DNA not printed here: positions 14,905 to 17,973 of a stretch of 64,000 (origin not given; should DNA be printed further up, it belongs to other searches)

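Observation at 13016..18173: S1 protease + SIR2 + 922-aa helical protein + 108-aa ORF: candidate split, DSR-like NADase defence system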

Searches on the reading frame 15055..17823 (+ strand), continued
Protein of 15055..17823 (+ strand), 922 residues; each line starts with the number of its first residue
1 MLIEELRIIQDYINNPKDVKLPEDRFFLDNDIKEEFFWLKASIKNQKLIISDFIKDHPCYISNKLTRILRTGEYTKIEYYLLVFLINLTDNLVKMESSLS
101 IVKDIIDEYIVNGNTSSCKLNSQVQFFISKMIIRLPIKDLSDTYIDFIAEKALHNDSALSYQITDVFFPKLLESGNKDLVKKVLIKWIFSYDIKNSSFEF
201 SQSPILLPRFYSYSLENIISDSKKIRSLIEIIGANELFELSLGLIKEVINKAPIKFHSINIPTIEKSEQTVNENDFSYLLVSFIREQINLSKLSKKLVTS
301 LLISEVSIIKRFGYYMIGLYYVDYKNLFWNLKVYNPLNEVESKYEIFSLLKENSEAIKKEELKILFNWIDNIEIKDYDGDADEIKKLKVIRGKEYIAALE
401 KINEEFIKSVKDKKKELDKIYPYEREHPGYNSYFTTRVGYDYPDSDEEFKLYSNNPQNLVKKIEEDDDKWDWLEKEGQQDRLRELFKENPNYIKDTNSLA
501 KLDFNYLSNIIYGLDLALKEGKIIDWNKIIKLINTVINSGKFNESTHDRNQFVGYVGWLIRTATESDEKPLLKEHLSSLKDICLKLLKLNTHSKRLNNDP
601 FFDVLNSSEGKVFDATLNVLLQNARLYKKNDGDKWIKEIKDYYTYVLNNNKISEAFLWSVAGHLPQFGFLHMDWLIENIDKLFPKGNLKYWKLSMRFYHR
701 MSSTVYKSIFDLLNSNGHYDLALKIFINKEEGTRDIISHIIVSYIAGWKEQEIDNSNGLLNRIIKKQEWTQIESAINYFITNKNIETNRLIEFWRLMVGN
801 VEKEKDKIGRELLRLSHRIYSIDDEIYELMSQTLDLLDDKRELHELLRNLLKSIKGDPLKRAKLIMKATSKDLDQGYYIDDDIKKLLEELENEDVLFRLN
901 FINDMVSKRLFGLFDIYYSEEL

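Call 78: fold_search(model_id=the predicted structure, library=pdb)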
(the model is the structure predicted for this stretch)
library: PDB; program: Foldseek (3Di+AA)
matches with E <= 10: 1052; with E <= 0.001: 28
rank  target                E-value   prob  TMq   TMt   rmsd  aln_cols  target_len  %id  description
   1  7kzq_U                4.5e-05  1.00  0.17  0.14  23.7      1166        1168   11  Structure of the human Fanconi anaemia Core-ID complex (released 2021-03-10)
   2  7wtx_K                1.3e-04  1.00  0.24  0.24  19.8       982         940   11  Cryo-EM structure of a human pre-40S ribosomal subunit - State RRP12-B1 (released 2022-10-19)
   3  8ucq_A                1.4e-04  0.99  0.14  0.12  45.3      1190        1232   12  CryoEM structure of Sec7 autoinhibited conformation (released 2024-03-13)
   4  8cdj_D                1.5e-04  1.00  0.24  0.25  30.3      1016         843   10  CAND1 b-hairpin++-SCF-SKP2 CAND1 rolling SCF engaged (released 2023-04-19)
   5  1wa5_C                1.7e-04  1.00  0.27  0.27  21.5      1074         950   11  Structure of the Cse1:Imp-alpha:RanGTP complex (released 2004-12-13)
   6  7z8t_D                1.7e-04  1.00  0.16  0.14  27.9      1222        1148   10  CAND1-SCF-SKP2 CAND1 engaged SCF rocked (released 2023-04-19)
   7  8ro1_I                2.5e-04  1.00  0.18  0.21  39.0       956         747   11  Structure of the C. elegans Intron Lariat Spliceosome double-primed for disassembly (ILS'') (released 2024-08-07)
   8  4c0p_A                2.7e-04  1.00  0.22  0.23  20.2      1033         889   10  Unliganded Transportin 3 (released 2014-01-22)
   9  1u6g_C                2.9e-04  1.00  0.21  0.18  25.3      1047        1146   11  Crystal Structure of The Cand1-Cul1-Roc1 Complex (released 2004-12-14)
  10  7z8r_D                3.6e-04  1.00  0.21  0.18  27.6      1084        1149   10  CAND1-CUL1-RBX1 (released 2023-04-19)
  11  6gmh_Q                3.7e-04  1.00  0.15  0.16  33.5       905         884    9  Structure of activated transcription complex Pol II-DSIF-PAF-SPT6 (released 2018-08-22)
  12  3s4w_A                3.7e-04  0.98  0.15  0.12  24.2      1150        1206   11  Structure of the FANCI-FANCD2 complex (released 2011-07-27)
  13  6vaa_A                4.4e-04  0.99  0.15  0.13  26.8      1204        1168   11  Structure of the Fanconi Anemia ID complex bound to ICL DNA (released 2020-03-18)
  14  3w5k_A                4.6e-04  1.00  0.26  0.27  21.7      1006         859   10  Crystal structure of Snail1 and importin beta complex (released 2014-03-05)
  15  9g8r_B                4.6e-04  1.00  0.18  0.16  31.4      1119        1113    9  human SKI7-SKI238 complex in the open state (released 2024-10-16)
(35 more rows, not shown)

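Call 79: search_protein_families(library=ncbifam, proteins=[P0028, P0031, P0057, P0063, P0085, P0003, P0002], max_evalue=0.001)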
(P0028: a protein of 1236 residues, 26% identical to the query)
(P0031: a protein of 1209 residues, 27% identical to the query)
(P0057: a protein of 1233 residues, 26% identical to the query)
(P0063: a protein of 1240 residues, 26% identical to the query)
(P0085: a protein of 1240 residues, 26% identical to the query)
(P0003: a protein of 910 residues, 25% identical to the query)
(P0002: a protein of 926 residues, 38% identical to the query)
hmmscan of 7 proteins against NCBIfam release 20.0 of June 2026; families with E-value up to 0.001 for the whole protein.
P0028 (1236 aa): 1 family
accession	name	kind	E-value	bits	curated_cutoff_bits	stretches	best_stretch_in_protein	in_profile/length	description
NF041818.1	Dsr1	equivalog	3.3e-14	51.6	1400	2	536-1003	598-1056/1263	anti-phage defense-associated sirtuin Dsr1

P0031 (1209 aa): 0 families

P0057 (1233 aa): 1 family
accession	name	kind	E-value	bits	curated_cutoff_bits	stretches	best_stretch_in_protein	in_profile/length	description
NF041818.1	Dsr1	equivalog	2.4e-12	45.4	1400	1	508-1029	582-1077/1263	anti-phage defense-associated sirtuin Dsr1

P0063 (1240 aa): 0 families

P0085 (1240 aa): 1 family
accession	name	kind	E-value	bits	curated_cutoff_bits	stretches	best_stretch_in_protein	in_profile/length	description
NF041818.1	Dsr1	equivalog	3.2e-11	41.7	1400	1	12-357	8-359/1263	anti-phage defense-associated sirtuin Dsr1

P0003 (910 aa): 0 families

P0002 (926 aa): 0 families

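Call 80: search_protein_families(library=padloc, proteins=[P0028, P0031, P0057, P0063, P0085, P0003, P0002, P0042], max_evalue=0.00001)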
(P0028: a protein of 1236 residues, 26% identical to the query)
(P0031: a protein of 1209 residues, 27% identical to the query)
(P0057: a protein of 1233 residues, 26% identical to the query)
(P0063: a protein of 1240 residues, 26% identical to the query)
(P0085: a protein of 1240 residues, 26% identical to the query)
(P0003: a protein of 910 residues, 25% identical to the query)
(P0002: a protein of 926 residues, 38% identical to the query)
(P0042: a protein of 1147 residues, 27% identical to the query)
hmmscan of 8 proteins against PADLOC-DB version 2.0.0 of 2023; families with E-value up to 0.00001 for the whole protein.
P0028 (1236 aa): 6 families
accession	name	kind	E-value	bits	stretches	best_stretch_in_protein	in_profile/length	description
PDLC04166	Dsr1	-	0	1359.3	1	1-1229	1-1224/1227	-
PDLC04167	Dsr1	-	1.7e-20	70.5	2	10-314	8-311/1248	-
PDLC00407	ThsA1|ThsA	-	4.4e-13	46.7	1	14-301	11-291/478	STALD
PDLC03856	LmuA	-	4.6e-13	47.1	1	22-241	14-230/433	-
PDLC00409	ThsA1|ThsA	-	3.1e-11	41.1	1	14-241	12-225/242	STALD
PDLC04968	PDC-S25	-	1.1e-09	35.8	1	116-289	125-308/517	-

P0031 (1209 aa): 2 families
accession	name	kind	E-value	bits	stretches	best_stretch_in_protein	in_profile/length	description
PDLC04166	Dsr1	-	1.4e-254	845.9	1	7-1206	8-1225/1227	-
PDLC03856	LmuA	-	6.6e-15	53.2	1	20-281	13-276/433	-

P0057 (1233 aa): 1 family
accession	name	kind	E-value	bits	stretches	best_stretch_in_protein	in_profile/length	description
PDLC04166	Dsr1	-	0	1214.4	1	5-1232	4-1225/1227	-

P0063 (1240 aa): 5 families
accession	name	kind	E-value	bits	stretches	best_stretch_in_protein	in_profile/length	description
PDLC04166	Dsr1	-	0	1314.6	1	1-1232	1-1225/1227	-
PDLC03856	LmuA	-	6.3e-16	56.6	1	15-215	7-206/433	-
PDLC04167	Dsr1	-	4.3e-15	52.5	2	7-227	5-224/1248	-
PDLC00407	ThsA1|ThsA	-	3.1e-10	37.3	0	12-51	9-48/478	STALD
PDLC00409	ThsA1|ThsA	-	6e-08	30.3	1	14-237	12-220/242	STALD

P0085 (1240 aa): 6 families
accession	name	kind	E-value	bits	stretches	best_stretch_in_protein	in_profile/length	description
PDLC04166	Dsr1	-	0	1152.8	1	8-1233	6-1225/1227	-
PDLC04167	Dsr1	-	5.4e-18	62.1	1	12-363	8-361/1248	-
PDLC03856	LmuA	-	1.5e-15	55.3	1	20-222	10-211/433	-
PDLC00407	ThsA1|ThsA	-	2.6e-12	44.1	1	18-243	13-222/478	STALD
PDLC00409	ThsA1|ThsA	-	1.1e-10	39.3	1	127-242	107-222/242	STALD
PDLC04968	PDC-S25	-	6.4e-07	26.7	0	128-317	144-330/517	-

P0003 (910 aa): 1 family
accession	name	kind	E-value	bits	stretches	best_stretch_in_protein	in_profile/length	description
PDLC04166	Dsr1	-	1.7e-266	885.3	1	4-907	307-1225/1227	-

P0002 (926 aa): 1 family
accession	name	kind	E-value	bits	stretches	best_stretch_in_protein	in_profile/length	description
PDLC04166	Dsr1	-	4.7e-100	334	1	28-923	319-1224/1227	-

P0042 (1147 aa): 1 family
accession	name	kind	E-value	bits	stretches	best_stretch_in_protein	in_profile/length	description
PDLC04166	Dsr1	-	3.7e-286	950.4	1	166-1136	274-1222/1227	-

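Call 83: find_related_loci(query=A6, collection=metagenome_contigs, flank=5000)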
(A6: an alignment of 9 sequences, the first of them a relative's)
Query A6 (926 aa) in metagenome_contigs; peptide patterns used: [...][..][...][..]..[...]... (x = any residue, [..] = any of these).
148 stretches matched a pattern; 92 encode a relative of the query (tblastn E <= 1e-3); the best 80 are kept; 80 distinct loci.
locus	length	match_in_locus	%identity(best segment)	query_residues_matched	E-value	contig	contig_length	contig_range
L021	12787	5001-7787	88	1-926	0e+0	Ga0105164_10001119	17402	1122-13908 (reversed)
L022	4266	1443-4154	82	1-926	0e+0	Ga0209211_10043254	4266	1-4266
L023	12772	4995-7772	79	1-926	0e+0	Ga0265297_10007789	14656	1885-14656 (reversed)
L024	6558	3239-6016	79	1-926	0e+0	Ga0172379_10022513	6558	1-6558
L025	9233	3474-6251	72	1-924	0e+0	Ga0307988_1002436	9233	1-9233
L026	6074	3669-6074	82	1-787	0e+0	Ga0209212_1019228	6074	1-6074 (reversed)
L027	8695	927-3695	68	4-926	0e+0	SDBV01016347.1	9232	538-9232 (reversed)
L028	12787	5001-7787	64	1-925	0e+0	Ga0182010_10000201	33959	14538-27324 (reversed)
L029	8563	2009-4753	55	1-919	0e+0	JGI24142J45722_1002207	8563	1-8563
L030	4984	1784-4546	48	2-926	0e+0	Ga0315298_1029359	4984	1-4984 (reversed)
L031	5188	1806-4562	47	5-923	0e+0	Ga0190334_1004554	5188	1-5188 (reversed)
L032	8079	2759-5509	48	5-923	0e+0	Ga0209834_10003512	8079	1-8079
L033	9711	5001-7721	48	17-924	0e+0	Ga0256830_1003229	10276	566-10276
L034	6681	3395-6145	48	4-923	0e+0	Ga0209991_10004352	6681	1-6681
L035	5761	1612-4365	48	5-922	0e+0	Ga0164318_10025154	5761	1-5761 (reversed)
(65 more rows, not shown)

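Call 112: search_dna_similar(query=window:15055-17823:+, collection=plasmids, mode=protein, max_rows=15)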
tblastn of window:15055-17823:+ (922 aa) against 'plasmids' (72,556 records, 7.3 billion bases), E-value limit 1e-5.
Records with a match: 19; places in all: 19; records where one place covers at least 80% of the query: 0.
Best place of each record, by identity: <60% 19.
By first word of the organism name: Bacillus 18; Vibrio 1.
By predicted mobility (MOB-suite, as given by PLSDB): non-mobilizable 18; mobilizable 1.
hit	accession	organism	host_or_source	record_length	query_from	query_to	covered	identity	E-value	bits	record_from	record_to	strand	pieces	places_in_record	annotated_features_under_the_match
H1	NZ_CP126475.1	Bacillus thuringiensis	mixed culture,termite gut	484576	482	866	42%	24.3%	7e-9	68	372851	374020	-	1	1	SIR2 family protein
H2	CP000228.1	Bacillus cereus Q1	-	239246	482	738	28%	29.2%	8e-12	77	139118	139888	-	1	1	pXO1-13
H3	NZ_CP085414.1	Bacillus paranthracis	single cell,soil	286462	482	738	28%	29.2%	8e-12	77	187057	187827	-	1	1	SIR2 family protein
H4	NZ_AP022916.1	Bacillus cereus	-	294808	482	738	28%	29.2%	8e-12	77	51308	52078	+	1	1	SIR2 family protein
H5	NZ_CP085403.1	Bacillus anthracis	single cell,soil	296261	482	738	28%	29.2%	8e-12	77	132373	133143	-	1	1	SIR2 family protein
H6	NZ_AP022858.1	Bacillus cereus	-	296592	482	738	28%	29.2%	8e-12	77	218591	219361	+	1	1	SIR2 family protein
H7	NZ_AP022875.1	Bacillus cereus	-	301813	482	738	28%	29.2%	8e-12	77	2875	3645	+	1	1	SIR2 family protein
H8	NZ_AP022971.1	Bacillus cereus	-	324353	482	738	28%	29.2%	8e-12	77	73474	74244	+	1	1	SIR2 family protein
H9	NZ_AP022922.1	Bacillus cereus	-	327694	482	738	28%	29.2%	8e-12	77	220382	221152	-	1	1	SIR2 family protein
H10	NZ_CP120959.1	Bacillus cereus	Moschus berezovskii,liver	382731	482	738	28%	29.2%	8e-12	77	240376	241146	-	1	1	SIR2 family protein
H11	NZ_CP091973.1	Bacillus cereus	mixed culture,deep-sea water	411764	482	738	28%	29.2%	8e-12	77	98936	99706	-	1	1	SIR2 family protein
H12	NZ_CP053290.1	Bacillus cereus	Pyropia,cell culture,seawater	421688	482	738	28%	29.2%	8e-12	77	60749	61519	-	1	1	SIR2 family protein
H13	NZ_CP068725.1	Bacillus cereus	single cell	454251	482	738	28%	29.2%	8e-12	77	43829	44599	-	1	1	SIR2 family protein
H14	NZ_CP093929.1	Bacillus cereus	Bubalus bubalis,cell culture,buffalo ...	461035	482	738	28%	29.2%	8e-12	77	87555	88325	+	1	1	SIR2 family protein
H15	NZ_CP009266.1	Vibrio coralliilyticus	-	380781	424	784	39%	20.6%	2e-9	69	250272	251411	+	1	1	hypothetical protein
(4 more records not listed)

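Call 113: get_annotated_region(hit=H3, flank=3500)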
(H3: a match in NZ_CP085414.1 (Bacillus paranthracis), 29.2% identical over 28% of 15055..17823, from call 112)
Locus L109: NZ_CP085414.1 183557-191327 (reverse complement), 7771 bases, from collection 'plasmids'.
description: Bacillus paranthracis strain KF11 plasmid unnamed, complete sequence
organism: Bacillus paranthracis (NCBI taxid 2026186)
taxonomy: Bacteria; Bacillota; Bacilli; Bacillales; Bacillaceae; Bacillus; Bacillus paranthracis
host: -; source: single cell,soil; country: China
typing (MOB-suite, as given by PLSDB): non-mobilizable; replicon rep_cluster_125; mating-pair formation MPF_T
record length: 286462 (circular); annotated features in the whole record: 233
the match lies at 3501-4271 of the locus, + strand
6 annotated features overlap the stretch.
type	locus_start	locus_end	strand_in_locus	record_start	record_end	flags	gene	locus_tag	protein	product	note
CDS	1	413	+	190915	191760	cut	-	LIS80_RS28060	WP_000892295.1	hypothetical protein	-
CDS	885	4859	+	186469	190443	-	-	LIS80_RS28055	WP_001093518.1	SIR2 family protein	-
CDS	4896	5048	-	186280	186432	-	-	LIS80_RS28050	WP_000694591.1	hypothetical protein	-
CDS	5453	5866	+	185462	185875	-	-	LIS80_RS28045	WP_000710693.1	DUF6018 family natural product bioysynthesis protein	-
CDS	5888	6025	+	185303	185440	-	-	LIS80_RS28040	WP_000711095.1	hypothetical protein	-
CDS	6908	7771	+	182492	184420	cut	ltrA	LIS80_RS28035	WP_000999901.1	group II intron reverse transcriptase/maturase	GO:0000373 - Group II intron splicing [Evidence IEA]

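Call 115: search_protein_families(library=padloc, proteins=[L109:885-4859:+], max_evalue=0.00001)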
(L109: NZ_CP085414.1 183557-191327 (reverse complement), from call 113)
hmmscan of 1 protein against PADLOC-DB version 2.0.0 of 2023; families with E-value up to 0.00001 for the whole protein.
L109:885-4859:+ (1324 aa): 1 family
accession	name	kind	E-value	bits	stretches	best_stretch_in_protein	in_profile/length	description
PDLC04166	Dsr1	-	2.6e-143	477.3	2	10-597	4-572/1227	-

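Call 116: search_protein_families(library=ncbifam, proteins=[L109:885-4859:+], max_evalue=0.00001)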
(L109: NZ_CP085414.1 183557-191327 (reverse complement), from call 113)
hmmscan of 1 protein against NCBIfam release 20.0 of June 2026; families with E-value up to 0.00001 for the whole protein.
L109:885-4859:+ (1324 aa): 0 families
